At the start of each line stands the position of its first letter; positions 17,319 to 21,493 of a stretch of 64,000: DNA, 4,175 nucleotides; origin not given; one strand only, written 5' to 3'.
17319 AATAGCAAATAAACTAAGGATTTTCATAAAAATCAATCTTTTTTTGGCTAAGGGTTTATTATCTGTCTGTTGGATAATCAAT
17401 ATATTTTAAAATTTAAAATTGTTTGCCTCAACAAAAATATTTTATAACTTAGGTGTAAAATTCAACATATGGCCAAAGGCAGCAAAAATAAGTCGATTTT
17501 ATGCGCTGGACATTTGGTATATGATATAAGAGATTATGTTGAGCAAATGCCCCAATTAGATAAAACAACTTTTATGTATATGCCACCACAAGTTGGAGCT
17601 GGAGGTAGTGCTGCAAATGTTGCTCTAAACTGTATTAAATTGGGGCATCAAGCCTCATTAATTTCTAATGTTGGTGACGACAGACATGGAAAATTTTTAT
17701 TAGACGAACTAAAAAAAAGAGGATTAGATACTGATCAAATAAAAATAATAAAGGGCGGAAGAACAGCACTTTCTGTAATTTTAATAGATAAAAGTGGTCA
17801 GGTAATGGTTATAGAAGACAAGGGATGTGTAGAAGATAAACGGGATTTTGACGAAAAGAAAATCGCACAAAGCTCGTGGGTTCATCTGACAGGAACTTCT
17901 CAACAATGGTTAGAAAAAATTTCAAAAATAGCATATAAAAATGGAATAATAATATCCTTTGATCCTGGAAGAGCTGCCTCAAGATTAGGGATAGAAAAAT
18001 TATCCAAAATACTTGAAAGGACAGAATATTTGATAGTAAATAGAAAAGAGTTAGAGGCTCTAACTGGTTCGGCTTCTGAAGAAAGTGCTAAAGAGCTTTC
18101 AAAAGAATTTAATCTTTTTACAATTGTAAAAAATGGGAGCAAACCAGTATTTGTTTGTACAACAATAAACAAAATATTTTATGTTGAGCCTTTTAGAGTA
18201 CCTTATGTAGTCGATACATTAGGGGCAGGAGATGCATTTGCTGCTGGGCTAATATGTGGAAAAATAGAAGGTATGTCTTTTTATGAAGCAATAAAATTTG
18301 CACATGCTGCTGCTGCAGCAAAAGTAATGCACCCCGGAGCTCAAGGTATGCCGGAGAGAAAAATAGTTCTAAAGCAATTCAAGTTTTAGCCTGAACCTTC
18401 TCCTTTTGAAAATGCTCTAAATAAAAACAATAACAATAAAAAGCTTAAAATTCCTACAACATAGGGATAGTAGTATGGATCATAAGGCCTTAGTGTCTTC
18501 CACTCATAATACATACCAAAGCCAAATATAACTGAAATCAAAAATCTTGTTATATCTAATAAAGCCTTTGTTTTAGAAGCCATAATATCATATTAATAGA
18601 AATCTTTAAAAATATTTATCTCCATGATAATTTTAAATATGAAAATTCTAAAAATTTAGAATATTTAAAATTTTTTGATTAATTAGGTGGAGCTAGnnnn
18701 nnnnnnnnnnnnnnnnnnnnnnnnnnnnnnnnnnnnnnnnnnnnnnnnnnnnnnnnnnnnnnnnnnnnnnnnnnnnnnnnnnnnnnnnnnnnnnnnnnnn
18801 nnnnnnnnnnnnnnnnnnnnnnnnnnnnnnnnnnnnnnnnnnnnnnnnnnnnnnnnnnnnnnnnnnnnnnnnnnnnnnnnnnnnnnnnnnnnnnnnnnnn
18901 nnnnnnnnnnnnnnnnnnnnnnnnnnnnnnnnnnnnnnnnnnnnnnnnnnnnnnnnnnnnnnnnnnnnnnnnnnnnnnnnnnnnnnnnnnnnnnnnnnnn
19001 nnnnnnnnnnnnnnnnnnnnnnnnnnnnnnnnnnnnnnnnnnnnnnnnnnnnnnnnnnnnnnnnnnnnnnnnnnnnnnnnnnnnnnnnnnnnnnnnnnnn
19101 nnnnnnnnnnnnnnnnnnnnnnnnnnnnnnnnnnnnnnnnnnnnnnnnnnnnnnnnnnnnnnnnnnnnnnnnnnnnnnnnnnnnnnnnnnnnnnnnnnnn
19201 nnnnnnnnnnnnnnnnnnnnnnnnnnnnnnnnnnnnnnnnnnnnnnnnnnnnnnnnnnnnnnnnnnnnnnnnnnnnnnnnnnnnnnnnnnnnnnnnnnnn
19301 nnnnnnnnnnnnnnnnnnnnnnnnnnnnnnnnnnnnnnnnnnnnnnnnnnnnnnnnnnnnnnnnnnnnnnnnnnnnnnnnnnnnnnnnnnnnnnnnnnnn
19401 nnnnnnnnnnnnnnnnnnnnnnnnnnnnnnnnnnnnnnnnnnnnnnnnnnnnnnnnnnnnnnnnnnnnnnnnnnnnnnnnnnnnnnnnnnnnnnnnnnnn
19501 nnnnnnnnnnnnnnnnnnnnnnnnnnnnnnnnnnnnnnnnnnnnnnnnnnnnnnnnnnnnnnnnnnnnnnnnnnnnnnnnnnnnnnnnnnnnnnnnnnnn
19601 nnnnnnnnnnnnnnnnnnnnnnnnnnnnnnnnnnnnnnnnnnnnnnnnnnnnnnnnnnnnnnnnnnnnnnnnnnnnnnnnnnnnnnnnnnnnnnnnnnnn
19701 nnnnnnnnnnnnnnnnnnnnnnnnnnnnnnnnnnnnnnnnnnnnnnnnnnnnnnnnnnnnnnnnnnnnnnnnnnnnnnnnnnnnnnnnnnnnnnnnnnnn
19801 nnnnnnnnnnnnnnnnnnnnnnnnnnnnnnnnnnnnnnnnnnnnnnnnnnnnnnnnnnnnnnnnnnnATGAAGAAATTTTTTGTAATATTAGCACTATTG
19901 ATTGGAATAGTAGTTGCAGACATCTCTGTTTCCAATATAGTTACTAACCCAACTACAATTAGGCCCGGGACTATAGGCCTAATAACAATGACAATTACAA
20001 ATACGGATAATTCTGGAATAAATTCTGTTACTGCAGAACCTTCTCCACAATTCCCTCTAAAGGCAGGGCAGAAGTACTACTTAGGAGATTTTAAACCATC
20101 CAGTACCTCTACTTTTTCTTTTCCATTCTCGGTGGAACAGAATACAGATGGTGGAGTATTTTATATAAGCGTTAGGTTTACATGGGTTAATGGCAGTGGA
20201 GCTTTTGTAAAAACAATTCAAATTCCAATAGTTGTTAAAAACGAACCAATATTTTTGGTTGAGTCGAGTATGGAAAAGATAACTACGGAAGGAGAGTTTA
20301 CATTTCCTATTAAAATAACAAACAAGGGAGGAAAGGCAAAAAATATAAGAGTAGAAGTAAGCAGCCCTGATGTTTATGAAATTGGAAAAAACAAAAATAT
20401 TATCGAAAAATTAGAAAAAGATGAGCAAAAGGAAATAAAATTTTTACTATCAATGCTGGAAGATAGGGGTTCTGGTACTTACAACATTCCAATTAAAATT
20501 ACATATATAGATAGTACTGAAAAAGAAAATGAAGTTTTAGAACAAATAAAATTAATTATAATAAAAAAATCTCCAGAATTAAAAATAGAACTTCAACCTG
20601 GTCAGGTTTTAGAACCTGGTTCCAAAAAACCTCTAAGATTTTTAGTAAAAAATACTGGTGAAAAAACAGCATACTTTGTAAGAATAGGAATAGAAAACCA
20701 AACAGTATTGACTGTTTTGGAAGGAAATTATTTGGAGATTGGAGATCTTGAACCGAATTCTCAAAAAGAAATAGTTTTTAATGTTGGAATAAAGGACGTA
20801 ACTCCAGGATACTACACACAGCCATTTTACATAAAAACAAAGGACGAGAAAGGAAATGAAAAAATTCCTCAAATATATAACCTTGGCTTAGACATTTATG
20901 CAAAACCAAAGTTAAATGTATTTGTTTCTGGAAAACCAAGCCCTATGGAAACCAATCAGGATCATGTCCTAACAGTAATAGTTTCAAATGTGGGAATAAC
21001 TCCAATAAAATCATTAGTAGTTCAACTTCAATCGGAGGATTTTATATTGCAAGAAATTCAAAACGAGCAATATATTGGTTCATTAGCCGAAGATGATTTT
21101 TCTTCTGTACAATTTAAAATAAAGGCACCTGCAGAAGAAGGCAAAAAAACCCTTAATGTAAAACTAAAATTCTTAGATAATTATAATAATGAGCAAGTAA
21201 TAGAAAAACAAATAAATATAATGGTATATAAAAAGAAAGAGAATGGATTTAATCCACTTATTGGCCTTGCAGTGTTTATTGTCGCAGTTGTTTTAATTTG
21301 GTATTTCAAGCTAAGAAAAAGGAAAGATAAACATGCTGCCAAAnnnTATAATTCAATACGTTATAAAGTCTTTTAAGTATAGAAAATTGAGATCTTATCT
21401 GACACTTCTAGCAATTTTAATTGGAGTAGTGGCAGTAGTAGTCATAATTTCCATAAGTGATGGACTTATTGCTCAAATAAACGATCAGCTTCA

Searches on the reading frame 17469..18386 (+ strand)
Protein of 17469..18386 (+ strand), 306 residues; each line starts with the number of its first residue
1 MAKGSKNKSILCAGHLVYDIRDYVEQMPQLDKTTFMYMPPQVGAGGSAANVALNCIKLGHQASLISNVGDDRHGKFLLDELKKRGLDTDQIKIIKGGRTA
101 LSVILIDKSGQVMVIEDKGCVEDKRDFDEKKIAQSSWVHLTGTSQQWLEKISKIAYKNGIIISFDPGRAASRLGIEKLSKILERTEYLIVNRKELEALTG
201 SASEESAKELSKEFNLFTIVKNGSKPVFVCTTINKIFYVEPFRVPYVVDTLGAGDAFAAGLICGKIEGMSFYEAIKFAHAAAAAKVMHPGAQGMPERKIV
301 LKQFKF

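Call 73: search_protein_families(library=pfam, proteins=[window:17469-18386:+], max_evalue=0.00001)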
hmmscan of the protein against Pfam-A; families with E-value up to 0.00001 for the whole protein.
window:17469-18386:+ (306 aa): 1 family
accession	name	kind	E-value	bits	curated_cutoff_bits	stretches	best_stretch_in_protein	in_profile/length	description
PF00294.29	PfkB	-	2.5e-51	175.3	25.8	1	8-294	2-298/302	pfkB family carbohydrate kinase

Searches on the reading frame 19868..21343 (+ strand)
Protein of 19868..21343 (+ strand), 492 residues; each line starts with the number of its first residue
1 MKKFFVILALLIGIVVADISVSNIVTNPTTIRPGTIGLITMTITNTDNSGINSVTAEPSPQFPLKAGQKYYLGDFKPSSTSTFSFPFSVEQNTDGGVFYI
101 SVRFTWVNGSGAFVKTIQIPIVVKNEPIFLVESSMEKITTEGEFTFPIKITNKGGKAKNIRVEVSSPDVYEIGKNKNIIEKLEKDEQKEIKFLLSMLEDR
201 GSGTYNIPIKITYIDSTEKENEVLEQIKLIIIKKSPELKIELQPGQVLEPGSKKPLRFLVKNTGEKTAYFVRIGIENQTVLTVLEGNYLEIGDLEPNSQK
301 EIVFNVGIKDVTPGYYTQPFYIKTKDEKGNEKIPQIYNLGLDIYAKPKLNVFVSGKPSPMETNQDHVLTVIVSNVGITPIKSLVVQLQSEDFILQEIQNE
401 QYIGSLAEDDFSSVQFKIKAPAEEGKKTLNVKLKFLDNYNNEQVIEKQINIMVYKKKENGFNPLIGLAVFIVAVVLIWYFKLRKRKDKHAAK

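Call 72: search_protein_families(library=pfam, proteins=[window:19868-21343:+], max_evalue=0.00001)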
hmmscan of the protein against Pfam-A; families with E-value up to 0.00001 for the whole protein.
window:19868-21343:+ (492 aa): 1 family
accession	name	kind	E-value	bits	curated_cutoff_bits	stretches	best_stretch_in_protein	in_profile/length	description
PF07705.17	CARDB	-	7.6e-08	32.9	22.7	0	236-317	2-78/101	CARDB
